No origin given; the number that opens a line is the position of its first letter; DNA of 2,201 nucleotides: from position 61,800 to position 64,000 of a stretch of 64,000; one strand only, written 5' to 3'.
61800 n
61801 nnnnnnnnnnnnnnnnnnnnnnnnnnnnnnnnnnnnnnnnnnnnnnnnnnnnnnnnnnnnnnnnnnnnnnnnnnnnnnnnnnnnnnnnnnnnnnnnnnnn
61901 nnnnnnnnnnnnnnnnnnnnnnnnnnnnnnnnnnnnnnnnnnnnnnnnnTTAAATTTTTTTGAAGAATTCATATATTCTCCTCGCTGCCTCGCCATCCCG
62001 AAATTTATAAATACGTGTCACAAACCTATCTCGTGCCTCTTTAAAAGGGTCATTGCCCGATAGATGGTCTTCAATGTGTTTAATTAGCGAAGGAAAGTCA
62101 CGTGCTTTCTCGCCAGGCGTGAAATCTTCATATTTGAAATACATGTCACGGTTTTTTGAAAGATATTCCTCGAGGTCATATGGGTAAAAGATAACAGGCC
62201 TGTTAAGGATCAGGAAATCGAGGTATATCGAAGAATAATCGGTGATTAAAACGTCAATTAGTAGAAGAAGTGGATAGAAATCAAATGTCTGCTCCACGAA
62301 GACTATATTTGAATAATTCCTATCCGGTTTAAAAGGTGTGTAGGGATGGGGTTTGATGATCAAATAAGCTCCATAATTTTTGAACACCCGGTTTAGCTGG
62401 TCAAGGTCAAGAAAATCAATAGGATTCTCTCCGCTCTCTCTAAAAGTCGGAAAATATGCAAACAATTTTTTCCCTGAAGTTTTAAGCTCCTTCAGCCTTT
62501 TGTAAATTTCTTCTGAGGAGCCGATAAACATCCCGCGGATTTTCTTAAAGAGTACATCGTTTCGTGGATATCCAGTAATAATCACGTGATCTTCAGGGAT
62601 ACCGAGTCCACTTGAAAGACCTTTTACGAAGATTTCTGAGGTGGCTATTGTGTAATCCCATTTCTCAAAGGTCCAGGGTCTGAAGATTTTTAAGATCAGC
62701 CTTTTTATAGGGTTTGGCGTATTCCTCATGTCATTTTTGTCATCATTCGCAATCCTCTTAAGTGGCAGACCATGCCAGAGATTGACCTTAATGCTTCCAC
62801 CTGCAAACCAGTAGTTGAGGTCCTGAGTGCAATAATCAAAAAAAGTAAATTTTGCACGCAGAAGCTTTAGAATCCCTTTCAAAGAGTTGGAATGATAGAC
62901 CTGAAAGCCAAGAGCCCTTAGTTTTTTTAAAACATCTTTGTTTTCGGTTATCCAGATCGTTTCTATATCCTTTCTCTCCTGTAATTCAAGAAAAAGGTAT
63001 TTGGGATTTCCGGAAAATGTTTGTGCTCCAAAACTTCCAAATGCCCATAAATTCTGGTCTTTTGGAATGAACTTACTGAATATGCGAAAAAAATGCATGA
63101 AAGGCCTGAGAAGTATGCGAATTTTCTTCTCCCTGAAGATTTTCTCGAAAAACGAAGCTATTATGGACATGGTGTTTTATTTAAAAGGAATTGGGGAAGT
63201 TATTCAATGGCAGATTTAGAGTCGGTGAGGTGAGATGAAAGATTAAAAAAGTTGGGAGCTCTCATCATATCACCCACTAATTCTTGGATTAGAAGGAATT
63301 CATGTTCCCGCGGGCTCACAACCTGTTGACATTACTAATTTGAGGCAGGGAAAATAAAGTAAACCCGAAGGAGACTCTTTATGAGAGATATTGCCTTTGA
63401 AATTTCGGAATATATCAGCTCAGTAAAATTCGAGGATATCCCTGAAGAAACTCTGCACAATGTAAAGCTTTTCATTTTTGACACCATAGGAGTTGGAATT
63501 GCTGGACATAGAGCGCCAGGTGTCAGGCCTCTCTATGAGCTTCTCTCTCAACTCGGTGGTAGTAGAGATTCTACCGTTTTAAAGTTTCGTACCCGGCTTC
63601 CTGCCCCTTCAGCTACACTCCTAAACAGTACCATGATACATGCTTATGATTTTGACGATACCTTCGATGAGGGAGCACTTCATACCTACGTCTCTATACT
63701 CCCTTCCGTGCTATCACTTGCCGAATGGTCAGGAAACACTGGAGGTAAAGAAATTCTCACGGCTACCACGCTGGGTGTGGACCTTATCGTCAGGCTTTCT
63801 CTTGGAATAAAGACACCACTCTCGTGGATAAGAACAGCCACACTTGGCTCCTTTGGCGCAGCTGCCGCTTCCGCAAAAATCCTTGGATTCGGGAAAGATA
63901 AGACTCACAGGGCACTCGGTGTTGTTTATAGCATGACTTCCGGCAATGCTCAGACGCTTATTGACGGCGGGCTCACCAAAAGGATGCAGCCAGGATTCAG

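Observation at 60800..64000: GT4 glycosyltransferase plus TagF-like CDP-glycerol glycerophosphotransferase in a diderm, a likely acceptor side for the G1P/cytidylyltransferase module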

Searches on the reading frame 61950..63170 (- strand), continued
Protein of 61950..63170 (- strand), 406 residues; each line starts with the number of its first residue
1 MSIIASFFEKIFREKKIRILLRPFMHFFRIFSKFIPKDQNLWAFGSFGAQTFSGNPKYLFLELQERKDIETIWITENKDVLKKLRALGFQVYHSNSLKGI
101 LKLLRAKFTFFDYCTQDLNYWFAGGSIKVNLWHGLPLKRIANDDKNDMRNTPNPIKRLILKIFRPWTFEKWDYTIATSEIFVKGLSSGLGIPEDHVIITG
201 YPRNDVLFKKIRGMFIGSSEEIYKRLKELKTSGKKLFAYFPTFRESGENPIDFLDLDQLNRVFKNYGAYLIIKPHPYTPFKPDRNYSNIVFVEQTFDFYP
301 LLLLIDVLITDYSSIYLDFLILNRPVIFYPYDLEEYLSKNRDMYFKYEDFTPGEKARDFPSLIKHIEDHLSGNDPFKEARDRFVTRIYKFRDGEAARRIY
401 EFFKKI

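Call 83: fold_search(model_id=the predicted structure, library=pdb)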
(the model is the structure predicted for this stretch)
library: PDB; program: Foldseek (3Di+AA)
matches with E <= 10: 1600; with E <= 0.001: 393
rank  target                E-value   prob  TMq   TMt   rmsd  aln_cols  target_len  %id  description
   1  3l7j_A                6.0e-25  1.00  0.72  0.72   6.7       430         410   24  Structure of the Wall Teichoic Acid Polymerase TagF, H444N variant (released 2010-04-28)
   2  3l7j_D                7.1e-25  1.00  0.71  0.70   6.9       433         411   24  Structure of the Wall Teichoic Acid Polymerase TagF, H444N variant (released 2010-04-28)
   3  3l7i_A                2.5e-24  1.00  0.71  0.70   6.9       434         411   24  Structure of the Wall Teichoic Acid Polymerase TagF (released 2010-04-28)
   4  3l7m_A                1.3e-23  1.00  0.70  0.70   6.7       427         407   24  Structure of the Wall Teichoic Acid Polymerase TagF, H548A (released 2010-04-28)
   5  3l7j_C                1.4e-23  1.00  0.71  0.71   6.5       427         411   24  Structure of the Wall Teichoic Acid Polymerase TagF, H444N variant (released 2010-04-28)
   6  3l7k_B                1.9e-23  1.00  0.73  0.73   6.6       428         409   24  Structure of the Wall Teichoic Acid Polymerase TagF, H444N + CDPG (15 minute soak) (released 2010-04-28)
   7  3l7j_B                2.1e-23  1.00  0.73  0.72   6.7       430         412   24  Structure of the Wall Teichoic Acid Polymerase TagF, H444N variant (released 2010-04-28)
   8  8va1_D                5.7e-23  1.00  0.67  0.51   6.3       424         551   25  S. aureus TarL H300N in complex with CDP-ribitol (single tetramer) (released 2024-04-03)
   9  3l7k_D                6.4e-23  1.00  0.70  0.72   6.7       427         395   25  Structure of the Wall Teichoic Acid Polymerase TagF, H444N + CDPG (15 minute soak) (released 2010-04-28)
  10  3l7i_D                6.4e-23  1.00  0.70  0.69   7.0       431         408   25  Structure of the Wall Teichoic Acid Polymerase TagF (released 2010-04-28)
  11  3l7m_D                7.6e-23  1.00  0.71  0.70   6.9       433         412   24  Structure of the Wall Teichoic Acid Polymerase TagF, H548A (released 2010-04-28)
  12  3l7l_D                1.3e-22  1.00  0.71  0.72   6.9       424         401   25  Structure of the Wall Teichoic Acid Polymerase TagF, H444N + CDPG (30 minute soak) (released 2010-04-28)
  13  8va1_B                2.0e-22  1.00  0.67  0.50   6.5       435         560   23  S. aureus TarL H300N in complex with CDP-ribitol (single tetramer) (released 2024-04-03)
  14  3l7m_B                6.4e-22  1.00  0.69  0.68   7.2       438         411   23  Structure of the Wall Teichoic Acid Polymerase TagF, H548A (released 2010-04-28)
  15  8va1_A                5.1e-21  1.00  0.70  0.52   6.0       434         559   22  S. aureus TarL H300N in complex with CDP-ribitol (single tetramer) (released 2024-04-03)
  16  8qoy                  2.4e-18  1.00  0.67  0.29   4.8       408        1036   22  Capsular polysaccharide synthesis multienzyme of Actinobacillus Pleuropneumoniae serotype 3 (released 2024-07-03)
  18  8a0c_A                2.7e-17  1.00  0.69  0.27   4.8       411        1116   20  Capsular polysaccharide synthesis multienzyme in complex with CMP (released 2023-04-26)
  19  8a0c_B                3.6e-17  1.00  0.71  0.28   4.3       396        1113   20  Capsular polysaccharide synthesis multienzyme in complex with CMP (released 2023-04-26)
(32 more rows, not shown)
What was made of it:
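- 61950..63170 (-): TagF-family CDP-polyol (probably CDP-glycerol) phosphotransferase, 406 aa, single catalytic module. It is the first gene of the two-gene unit. Best folds are TagF (TM 0.72), then TarL, Cps3D and Bcs3 (call 83).
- Closest known: TagF-like capsule polymerases of Gram-negative pathogens. Same: The window model matches 8qoy and 8a0c (E 1e-17 to 1e-18; call 83).
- The model of the window protein matches the TagF-like domain of Cps3D 8qoy (E 2.4e-18; call 83).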

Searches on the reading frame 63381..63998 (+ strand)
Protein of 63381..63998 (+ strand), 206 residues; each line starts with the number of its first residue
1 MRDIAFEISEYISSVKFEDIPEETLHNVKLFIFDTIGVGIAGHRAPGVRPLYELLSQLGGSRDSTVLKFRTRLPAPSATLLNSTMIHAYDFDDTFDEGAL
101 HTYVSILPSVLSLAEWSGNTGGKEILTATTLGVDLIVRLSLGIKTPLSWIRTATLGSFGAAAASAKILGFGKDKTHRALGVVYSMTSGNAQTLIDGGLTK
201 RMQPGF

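Call 8: search_protein_families(library=ncbifam, proteins=[window:63381-63998:+], max_evalue=0.01)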
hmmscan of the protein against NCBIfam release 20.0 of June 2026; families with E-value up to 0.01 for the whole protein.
window:63381-63998:+ (206 aa): 1 family
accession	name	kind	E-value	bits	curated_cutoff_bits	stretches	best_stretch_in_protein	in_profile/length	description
NF042438.1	PrpD_hiGCgrampos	equivalog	0.0074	14.9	950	1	63-190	79-205/499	2-methylcitrate dehydratase PrpD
